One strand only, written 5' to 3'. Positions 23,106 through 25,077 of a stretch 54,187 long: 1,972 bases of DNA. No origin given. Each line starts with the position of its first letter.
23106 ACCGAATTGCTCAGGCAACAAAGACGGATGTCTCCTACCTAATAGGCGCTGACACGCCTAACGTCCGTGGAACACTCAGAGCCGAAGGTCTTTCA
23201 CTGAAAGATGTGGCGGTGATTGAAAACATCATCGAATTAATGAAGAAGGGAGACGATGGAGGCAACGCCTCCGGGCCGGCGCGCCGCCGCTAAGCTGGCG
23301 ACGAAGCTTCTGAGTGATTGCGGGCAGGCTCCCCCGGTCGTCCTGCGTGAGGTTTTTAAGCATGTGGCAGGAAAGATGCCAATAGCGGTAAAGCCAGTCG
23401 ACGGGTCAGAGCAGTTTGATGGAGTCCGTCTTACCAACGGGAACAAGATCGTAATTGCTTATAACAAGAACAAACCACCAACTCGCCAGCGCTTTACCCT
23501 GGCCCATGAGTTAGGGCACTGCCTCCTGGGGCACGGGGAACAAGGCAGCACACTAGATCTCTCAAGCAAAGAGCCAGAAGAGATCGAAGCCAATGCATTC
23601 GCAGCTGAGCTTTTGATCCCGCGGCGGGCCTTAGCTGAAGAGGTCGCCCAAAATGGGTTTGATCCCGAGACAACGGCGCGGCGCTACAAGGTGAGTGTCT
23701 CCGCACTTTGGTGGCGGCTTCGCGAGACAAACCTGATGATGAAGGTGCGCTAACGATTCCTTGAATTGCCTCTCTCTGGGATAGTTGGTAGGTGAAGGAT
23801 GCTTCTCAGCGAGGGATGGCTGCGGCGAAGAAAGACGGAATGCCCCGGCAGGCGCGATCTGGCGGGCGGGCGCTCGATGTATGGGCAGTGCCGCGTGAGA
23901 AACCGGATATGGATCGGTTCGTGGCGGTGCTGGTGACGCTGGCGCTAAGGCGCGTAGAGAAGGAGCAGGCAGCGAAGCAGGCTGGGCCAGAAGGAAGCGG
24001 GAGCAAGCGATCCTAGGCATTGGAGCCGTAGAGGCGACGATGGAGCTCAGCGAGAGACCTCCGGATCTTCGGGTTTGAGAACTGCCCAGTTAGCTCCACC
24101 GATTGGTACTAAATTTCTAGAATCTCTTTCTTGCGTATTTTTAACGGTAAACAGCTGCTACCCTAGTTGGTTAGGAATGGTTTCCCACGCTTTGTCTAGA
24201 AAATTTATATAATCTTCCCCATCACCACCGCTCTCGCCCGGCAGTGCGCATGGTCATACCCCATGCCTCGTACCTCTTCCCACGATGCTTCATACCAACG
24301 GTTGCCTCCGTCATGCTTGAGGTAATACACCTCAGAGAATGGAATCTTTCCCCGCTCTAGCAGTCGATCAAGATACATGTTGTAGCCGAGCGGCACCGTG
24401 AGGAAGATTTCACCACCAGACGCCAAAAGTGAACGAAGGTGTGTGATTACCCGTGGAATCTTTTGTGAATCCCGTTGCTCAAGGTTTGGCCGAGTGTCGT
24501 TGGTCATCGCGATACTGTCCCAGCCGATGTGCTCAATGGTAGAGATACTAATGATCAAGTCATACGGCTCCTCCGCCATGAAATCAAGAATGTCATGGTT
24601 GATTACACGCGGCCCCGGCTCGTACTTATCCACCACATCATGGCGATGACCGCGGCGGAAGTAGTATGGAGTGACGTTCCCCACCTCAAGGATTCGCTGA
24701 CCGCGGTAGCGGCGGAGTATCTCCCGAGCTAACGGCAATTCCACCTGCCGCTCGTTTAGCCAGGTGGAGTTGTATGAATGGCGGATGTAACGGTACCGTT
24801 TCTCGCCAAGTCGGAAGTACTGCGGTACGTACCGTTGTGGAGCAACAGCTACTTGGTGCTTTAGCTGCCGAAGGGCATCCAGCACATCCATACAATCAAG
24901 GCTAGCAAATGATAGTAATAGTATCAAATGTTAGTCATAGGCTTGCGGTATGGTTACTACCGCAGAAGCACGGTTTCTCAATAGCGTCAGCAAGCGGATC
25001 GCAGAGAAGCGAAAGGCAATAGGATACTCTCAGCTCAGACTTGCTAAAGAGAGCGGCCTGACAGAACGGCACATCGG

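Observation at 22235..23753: Candidate compact inducible nuclease system: XRE + ImmA/IrrE protease pair back to back with a PD-(D/E)xK-like + Cys/His small-protein cassette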

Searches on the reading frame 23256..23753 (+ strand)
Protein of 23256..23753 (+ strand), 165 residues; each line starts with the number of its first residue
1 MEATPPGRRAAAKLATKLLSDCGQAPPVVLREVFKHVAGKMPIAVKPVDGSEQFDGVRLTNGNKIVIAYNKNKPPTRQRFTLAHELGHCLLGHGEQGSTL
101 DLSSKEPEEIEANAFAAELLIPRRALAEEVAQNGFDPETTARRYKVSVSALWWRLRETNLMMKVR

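Call 4: search_protein_families(library=pfam, proteins=[window:23256-23753:+], max_evalue=1)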
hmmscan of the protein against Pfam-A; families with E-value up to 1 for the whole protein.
window:23256-23753:+ (165 aa): 3 families
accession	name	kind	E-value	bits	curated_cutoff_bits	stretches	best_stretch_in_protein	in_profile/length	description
PF06114.19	Peptidase_M78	-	4.1e-24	85.2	22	1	52-154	16-121/123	IrrE N-terminal-like domain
PF13699.11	eCIS_core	-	0.029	15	22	1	59-89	41-72/79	eCIS core domain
PF12725.13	DUF3810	-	0.25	11.1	28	1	69-89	181-201/311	Protein of unknown function (DUF3810)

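Call 6: search_protein_families(library=padloc, proteins=[window:23256-23753:+], max_evalue=1)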
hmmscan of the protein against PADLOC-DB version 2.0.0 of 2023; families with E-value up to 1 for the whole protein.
window:23256-23753:+ (165 aa): 18 families
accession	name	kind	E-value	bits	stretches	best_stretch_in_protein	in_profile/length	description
PDLC04141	capP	-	4.5e-27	93.1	1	11-157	5-152/242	capP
PDLC03954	RmrA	-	9.4e-17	59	1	40-162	168-294/380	-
PDLC03947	RmrA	-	1.4e-14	51.7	1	60-162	189-294/383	-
PDLC03949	RmrA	-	1.8e-14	51.4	1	64-161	175-268/363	-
PDLC03944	RmrA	-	6e-14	49.9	1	61-157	181-282/384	-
PDLC03953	RmrA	-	1e-13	49.2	1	62-155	192-280/373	-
PDLC03945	RmrA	-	3.7e-13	47.4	1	64-161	194-296/394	-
PDLC03951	RmrA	-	1.4e-12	45.3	1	46-162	170-289/400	-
PDLC03952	RmrA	-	2.1e-12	44.6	1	65-160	208-304/395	-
PDLC04776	PDC-M69B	-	9.1e-12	43.2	1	15-137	19-145/272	-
PDLC03948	RmrA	-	1.8e-11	41.6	1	51-161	178-292/397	-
PDLC03943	RmrA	-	3.2e-10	37.6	1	51-131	165-239/370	-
PDLC03946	RmrA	-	5.2e-10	36.6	1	61-161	173-270/357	-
PDLC03955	RmrA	-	4e-09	34.2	1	47-154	182-286/371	-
PDLC03950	RmrA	-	2e-08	31.7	1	40-161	164-281/369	-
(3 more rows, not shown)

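Call 7: search_protein_families(library=ncbifam, proteins=[window:23256-23753:+], max_evalue=1)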
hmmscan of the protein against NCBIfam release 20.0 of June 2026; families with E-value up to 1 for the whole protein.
window:23256-23753:+ (165 aa): 4 families
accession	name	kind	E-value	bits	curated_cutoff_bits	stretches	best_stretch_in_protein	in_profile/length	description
NF052239.1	antitox_spr1629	equivalog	3.2e-12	46.3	335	1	64-161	194-296/377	spr1629 family repressor/antitoxin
NF038145.1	Hvo_1808_fam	equivalog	0.0042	16.4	200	1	61-90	116-145/432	Hvo_1808 family surface protein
TIGR03296.1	M6dom_TIGR03296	domain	0.053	13.4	110.8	1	51-92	141-179/286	M6 family metalloprotease domain-containing protein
NF008893.0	PRK11924.2-3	equivalog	0.14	11.7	331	0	116-145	37-67/181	RNA polymerase sigma factor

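Call 8: search_protein_families(library=phrogs, proteins=[window:23256-23753:+], max_evalue=1)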
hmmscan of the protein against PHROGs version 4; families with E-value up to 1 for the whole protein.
window:23256-23753:+ (165 aa): 8 families
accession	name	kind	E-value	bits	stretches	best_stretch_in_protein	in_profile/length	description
phrog_2439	-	transcription regulation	1.3e-24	87.8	1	51-160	169-282/367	transcriptional regulator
phrog_1914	-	unknown function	4.1e-24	86.5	1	52-155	66-174/222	-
phrog_87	-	other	1.8e-22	81.2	1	56-157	65-163/227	metallo-protease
phrog_1516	-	unknown function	1.4e-13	52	1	34-156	39-174/227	-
phrog_19315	-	unknown function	1.4e-13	51.6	1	51-155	65-176/348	-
phrog_18577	-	unknown function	2.5e-07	31.2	1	51-128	159-243/332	-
phrog_1233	-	unknown function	0.0065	16.7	1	50-114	32-92/306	-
phrog_20936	-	unknown function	0.036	15.4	1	63-89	27-53/91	-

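Call 39: find_homologous_proteins(query=window:23256-23753:+, max_evalue=1e-10)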
Query window:23256-23753:+ (165 aa): 90 proteins with E <= 1e-10 among 1073 candidates.
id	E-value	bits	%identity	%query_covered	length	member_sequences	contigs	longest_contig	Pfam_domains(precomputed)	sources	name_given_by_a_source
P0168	3.4e-104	364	100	100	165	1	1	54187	PF06114.20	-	-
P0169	4.3e-39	152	48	100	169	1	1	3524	PF06114.20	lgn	-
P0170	1.3e-26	111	39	91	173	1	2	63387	PF06114.20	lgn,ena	-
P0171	1.3e-25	108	39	92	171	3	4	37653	PF06114.20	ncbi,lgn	-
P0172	1.2e-22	99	41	91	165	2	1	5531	PF06114.20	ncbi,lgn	-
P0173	5.9e-15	74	39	92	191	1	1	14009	PF06114.20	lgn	-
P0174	8.3e-15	73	37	83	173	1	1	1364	PF06114.20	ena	-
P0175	2.5e-14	72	40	73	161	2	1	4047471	PF06114.20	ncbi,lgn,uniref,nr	ncbi:ImmA/IrrE family metallo-endopeptidase [Pantoea anthophila]|uniref:ImmA/IrrE family metallo-end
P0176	3.0e-14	71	42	90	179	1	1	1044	PF06114.20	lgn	-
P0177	5.1e-14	71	37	84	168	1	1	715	PF06114.20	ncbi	-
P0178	5.2e-14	71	36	92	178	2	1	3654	PF06114.20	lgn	-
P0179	5.8e-14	70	34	93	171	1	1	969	PF06114.20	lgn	-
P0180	5.9e-14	70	38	88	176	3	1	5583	PF06114.20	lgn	-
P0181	6.3e-14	70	41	76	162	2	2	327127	PF06114.20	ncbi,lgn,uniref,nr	ncbi:ImmA/IrrE family metallo-endopeptidase [Pectobacterium carotovorum]|uniref:ImmA/IrrE family met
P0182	8.1e-14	70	31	89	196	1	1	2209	PF06114.20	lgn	-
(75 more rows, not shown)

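Call 42: find_encoding_contigs(protein=P0169, flank=4000, max_places=2)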
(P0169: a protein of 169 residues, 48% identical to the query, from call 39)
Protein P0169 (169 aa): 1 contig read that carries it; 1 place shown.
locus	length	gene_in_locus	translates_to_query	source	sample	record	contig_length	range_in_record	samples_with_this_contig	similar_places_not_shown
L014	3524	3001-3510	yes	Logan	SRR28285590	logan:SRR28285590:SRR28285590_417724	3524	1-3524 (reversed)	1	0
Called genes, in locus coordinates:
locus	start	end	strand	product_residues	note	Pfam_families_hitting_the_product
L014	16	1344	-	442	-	PF00239:Resolvase, PF07508:Recombinase, PF13408:Zn_ribbon_recom (weak)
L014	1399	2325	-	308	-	-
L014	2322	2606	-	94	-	PF13031:DUF3892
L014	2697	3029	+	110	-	PF13560:HTH_31, PF01381:HTH_3, PF12844:HTH_19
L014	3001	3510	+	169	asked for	PF06114:Peptidase_M78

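Call 43: find_encoding_contigs(protein=P0170, flank=5000, max_places=2)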
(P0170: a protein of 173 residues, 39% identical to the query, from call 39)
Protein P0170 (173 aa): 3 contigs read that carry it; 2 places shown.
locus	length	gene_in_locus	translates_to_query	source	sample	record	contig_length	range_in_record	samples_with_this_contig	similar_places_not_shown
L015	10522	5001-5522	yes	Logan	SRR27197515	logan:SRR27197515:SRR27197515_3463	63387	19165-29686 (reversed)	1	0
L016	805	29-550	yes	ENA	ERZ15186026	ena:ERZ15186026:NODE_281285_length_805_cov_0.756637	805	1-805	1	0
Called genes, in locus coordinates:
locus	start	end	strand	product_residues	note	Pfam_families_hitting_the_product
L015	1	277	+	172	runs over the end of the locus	PF05154:TM2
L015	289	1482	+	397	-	PF03747:ADP_ribosyl_GH, PF20118:DUF6508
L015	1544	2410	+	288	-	PF02086:MethyltransfD12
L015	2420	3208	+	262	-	PF01555:N6_N4_Mtase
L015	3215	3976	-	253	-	PF22515:DUF6996, PF22518:DUF6997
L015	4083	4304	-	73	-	PF09954:DUF2188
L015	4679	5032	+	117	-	PF12844:HTH_19 (faint), PF13560:HTH_31, PF01381:HTH_3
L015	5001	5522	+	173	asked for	PF06114:Peptidase_M78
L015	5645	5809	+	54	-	-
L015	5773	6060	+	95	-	-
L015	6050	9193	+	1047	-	-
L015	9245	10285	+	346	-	PF11104:PilM_2, PF06723:MreB_Mbl (faint), PF14450:FtsA (weak)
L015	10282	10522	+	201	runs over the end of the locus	PF05137:PilN (weak)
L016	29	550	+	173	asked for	PF06114:Peptidase_M78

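Call 44: find_encoding_contigs(protein=P0171, flank=5000, max_places=2)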
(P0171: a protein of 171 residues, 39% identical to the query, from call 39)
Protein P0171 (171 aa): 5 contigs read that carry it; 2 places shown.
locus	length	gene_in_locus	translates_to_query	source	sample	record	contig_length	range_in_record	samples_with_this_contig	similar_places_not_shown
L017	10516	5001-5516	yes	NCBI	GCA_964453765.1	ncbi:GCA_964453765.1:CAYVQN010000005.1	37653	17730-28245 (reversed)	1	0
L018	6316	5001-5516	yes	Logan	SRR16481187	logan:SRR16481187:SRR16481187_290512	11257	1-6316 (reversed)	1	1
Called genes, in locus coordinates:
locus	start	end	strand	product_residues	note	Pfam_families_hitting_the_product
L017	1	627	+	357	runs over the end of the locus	PF00145:DNA_methylase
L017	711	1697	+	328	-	PF09565:RE_NgoFVII, PF20731:RE_NgoFVII_C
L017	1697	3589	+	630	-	PF10593:Z1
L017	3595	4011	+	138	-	PF03852:Vsr, PF18741:MTES_1575 (faint)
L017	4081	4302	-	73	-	PF09954:DUF2188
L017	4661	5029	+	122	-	PF13560:HTH_31, PF01381:HTH_3, PF12844:HTH_19 (weak)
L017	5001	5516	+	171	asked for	PF06114:Peptidase_M78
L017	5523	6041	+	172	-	PF01396:Zn_ribbon_Top1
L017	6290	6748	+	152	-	-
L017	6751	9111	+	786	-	-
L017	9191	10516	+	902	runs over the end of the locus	-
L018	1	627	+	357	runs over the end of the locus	PF00145:DNA_methylase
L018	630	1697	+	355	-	PF09565:RE_NgoFVII, PF20731:RE_NgoFVII_C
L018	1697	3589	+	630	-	PF10593:Z1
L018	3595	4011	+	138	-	PF03852:Vsr, PF18741:MTES_1575 (faint)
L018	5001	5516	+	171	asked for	PF06114:Peptidase_M78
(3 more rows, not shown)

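Call 45: find_encoding_contigs(protein=P0172, flank=5000, max_places=2)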
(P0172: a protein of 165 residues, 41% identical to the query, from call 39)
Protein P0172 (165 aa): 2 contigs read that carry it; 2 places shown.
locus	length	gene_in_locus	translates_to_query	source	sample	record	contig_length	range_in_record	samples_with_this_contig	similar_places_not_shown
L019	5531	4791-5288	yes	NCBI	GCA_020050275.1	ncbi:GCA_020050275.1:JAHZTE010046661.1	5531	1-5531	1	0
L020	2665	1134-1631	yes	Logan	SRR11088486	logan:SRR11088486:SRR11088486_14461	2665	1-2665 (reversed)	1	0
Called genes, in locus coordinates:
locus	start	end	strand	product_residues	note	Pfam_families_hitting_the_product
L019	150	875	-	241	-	-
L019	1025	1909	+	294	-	PF00398:RrnaAD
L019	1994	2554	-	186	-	PF01327:Pep_deformylase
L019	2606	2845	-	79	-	PF09954:DUF2188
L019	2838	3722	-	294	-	PF00753:Lactamase_B (weak)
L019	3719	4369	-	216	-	-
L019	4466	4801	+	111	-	PF12844:HTH_19 (weak), PF13560:HTH_31 (weak), PF01381:HTH_3, PF13443:HTH_26 (weak)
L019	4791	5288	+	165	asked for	PF06114:Peptidase_M78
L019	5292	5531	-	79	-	?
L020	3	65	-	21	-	?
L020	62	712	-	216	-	-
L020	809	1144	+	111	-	PF12844:HTH_19 (weak), PF13560:HTH_31 (weak), PF01381:HTH_3, PF13443:HTH_26 (weak)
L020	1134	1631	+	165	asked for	PF06114:Peptidase_M78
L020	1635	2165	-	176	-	-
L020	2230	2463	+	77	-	PF12844:HTH_19, PF01381:HTH_3, PF13443:HTH_26 (faint)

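Call 73: search_solved_structures(query=window:23256-23753:+, max_evalue=0.001)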
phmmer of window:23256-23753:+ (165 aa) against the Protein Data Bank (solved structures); distinct sequences matched with E-value up to 0.001: 3.
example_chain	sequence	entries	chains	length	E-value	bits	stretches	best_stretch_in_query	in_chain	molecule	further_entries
8slm_A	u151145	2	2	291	2.2e-05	27.8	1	66-157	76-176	Zn dependent hydrolase fused to HTH domain, IrrE ortholog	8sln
3dte_A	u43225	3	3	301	0.00014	25.3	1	5-155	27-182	IrrE protein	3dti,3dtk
7t5t_A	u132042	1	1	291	0.00025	24.4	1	52-151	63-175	CapP toxin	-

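Call 95: search_dna_similar(query=window:23256-23753:+, collection=phages, mode=protein, max_evalue=0.00001, max_rows=8)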
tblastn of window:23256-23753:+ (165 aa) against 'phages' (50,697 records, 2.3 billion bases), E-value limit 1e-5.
Records with a match: 50; places in all: 50; records where one place covers at least 80% of the query: 0.
Best place of each record, by identity: <60% 50.
By first word of the organism name: Staphylococcus 23; Clostridioides 5; Bacteriophage 4; Clostridium 4; Pseudoalteromonas 3; Mycobacterium 3; Peduovirus 2; Gordonia 2; Lacticaseibacillus 1; Burkholderia 1; and 2 more.
By host as written in the record: - 14; Staphylococcus aureus 12; Staphylococcus aureus subsp. aureus RN4220 4; Pseudoalteromonas elyakovii HL-AS1 2; Staphylococcus aureus RN4220 2; Staphylococcus aureus CCM7722 2; Clostridium difficile strain CD105HE1 ribotype 076 2; Clostridioides difficile 2; and 9 more.
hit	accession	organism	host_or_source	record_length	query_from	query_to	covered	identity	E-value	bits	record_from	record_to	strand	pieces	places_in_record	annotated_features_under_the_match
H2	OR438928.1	Pseudoalteromonas phage ACA1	Pseudoalteromonas elyakovii HL-AS1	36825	37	156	73%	35.5%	2e-12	70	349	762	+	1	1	antirepressor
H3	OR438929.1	Pseudoalteromonas phage ACA2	Pseudoalteromonas nigrifaciens HL-AS2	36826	37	156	73%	35.5%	2e-12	70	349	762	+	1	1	antirepressor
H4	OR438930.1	Pseudoalteromonas phage proACA1-A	Pseudoalteromonas elyakovii HL-AS1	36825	37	156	73%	35.5%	2e-12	70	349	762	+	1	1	antirepressor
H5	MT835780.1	Bacteriophage sp.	human fecal samples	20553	27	133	65%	38.3%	1e-8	58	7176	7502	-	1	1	record has no annotation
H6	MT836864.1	Bacteriophage sp.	human fecal samples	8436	37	151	70%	35.0%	9e-12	67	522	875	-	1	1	record has no annotation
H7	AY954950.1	Staphylococcus phage 187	-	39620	34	151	72%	33.3%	9e-11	65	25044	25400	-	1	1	ORF026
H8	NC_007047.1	Staphylococcus phage 187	-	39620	34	151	72%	33.3%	9e-11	65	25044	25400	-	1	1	ORF026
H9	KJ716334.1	Staphylococcus phage SA97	Staphylococcus aureus RN4220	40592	34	151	72%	33.3%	9e-11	65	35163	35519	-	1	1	hypothetical protein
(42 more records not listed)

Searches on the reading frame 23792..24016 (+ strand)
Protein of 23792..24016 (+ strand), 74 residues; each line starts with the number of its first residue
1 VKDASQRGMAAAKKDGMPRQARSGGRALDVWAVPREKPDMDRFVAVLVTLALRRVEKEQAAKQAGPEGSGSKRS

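Call 4: search_protein_families(library=pfam, proteins=[window:23792-24016:+], max_evalue=1)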
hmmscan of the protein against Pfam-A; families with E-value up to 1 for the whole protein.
window:23792-24016:+ (74 aa): 0 families

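Call 6: search_protein_families(library=padloc, proteins=[window:23792-24016:+], max_evalue=1)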
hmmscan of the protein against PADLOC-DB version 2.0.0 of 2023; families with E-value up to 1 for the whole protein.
window:23792-24016:+ (74 aa): 0 families

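Call 7: search_protein_families(library=ncbifam, proteins=[window:23792-24016:+], max_evalue=1)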
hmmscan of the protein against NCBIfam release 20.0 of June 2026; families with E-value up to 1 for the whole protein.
window:23792-24016:+ (74 aa): 0 families

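Call 8: search_protein_families(library=phrogs, proteins=[window:23792-24016:+], max_evalue=1)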
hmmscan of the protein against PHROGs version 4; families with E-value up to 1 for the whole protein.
window:23792-24016:+ (74 aa): 1 family
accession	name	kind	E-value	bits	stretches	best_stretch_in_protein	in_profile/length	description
phrog_20511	-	unknown function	0.27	12.1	1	33-62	13-42/51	-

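Call 92: list_cluster_members(proteins=[window:22949-23290:+, window:24208-24891:-, window:23792-24016:+, window:22235-22486:-, window:22483-22851:-, window:23256-23753:+])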
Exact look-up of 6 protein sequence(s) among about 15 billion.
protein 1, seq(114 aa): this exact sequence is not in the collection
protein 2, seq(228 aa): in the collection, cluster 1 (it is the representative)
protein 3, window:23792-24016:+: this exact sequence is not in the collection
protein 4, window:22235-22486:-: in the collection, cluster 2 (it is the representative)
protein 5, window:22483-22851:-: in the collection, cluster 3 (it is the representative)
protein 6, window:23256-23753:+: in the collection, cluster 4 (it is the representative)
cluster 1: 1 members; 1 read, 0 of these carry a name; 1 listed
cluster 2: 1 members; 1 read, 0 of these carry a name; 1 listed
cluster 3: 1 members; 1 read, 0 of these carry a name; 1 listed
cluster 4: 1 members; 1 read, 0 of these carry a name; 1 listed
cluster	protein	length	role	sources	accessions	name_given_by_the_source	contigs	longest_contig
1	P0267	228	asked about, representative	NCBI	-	-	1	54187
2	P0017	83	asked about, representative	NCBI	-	-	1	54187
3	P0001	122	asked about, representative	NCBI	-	-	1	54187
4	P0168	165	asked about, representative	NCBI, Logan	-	-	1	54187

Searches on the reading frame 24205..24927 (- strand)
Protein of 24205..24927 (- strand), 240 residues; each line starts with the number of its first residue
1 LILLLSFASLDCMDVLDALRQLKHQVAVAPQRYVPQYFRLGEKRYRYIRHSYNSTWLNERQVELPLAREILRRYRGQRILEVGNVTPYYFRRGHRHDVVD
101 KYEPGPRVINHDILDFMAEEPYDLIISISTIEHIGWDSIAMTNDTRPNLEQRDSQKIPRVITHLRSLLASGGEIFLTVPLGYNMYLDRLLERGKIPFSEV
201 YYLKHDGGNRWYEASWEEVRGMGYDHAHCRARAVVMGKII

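Call 4: search_protein_families(library=pfam, proteins=[window:24205-24927:-], max_evalue=1)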
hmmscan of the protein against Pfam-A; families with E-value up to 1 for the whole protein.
window:24205-24927:- (240 aa): 2 families
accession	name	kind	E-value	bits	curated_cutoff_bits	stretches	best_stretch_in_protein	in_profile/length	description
PF13489.12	Methyltransf_23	-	0.00046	20.4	27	1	92-192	41-131/164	Methyltransferase domain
PF14490.11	HHH_RecD2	-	0.0079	16.5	27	1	111-163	31-83/92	ATP-dependent RecD2 DNA helicase HHH domain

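Call 6: search_protein_families(library=padloc, proteins=[window:24205-24927:-], max_evalue=1)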
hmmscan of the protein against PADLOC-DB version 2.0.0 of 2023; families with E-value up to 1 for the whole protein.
window:24205-24927:- (240 aa): 1 family
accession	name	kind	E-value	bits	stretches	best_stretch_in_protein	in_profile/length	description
PDLC04134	mad2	-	7.1e-06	23.1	1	104-182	339-400/492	mads_2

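Call 7: search_protein_families(library=ncbifam, proteins=[window:24205-24927:-], max_evalue=1)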
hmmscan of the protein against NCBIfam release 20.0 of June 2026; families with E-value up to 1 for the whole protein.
window:24205-24927:- (240 aa): 1 family
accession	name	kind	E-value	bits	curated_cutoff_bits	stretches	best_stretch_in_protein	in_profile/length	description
TIGR01448.2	helicase_RecD2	equivalog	0.056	11.5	500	1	111-165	164-218/713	SF1B family DNA helicase RecD2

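Call 8: search_protein_families(library=phrogs, proteins=[window:24205-24927:-], max_evalue=1)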
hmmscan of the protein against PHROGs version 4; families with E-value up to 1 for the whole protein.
window:24205-24927:- (240 aa): 1 family
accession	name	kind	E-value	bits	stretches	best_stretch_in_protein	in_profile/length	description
phrog_5977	-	unknown function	0.1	13.5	0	7-48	22-65/86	-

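Call 78: search_solved_structures(query=window:24205-24927:-, max_evalue=1)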
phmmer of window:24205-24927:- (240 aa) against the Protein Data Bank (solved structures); distinct sequences matched with E-value up to 1: 1.
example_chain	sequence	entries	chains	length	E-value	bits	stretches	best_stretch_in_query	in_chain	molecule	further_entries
8xsg_A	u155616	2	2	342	0.034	16.8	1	27-89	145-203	Putative glycosyltransferase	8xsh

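Call 96: search_dna_similar(query=window:24205-24891:-, collection=plasmids, mode=protein, max_evalue=0.001, max_rows=10)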
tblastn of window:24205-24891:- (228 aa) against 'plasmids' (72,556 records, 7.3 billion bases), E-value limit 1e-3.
No match.
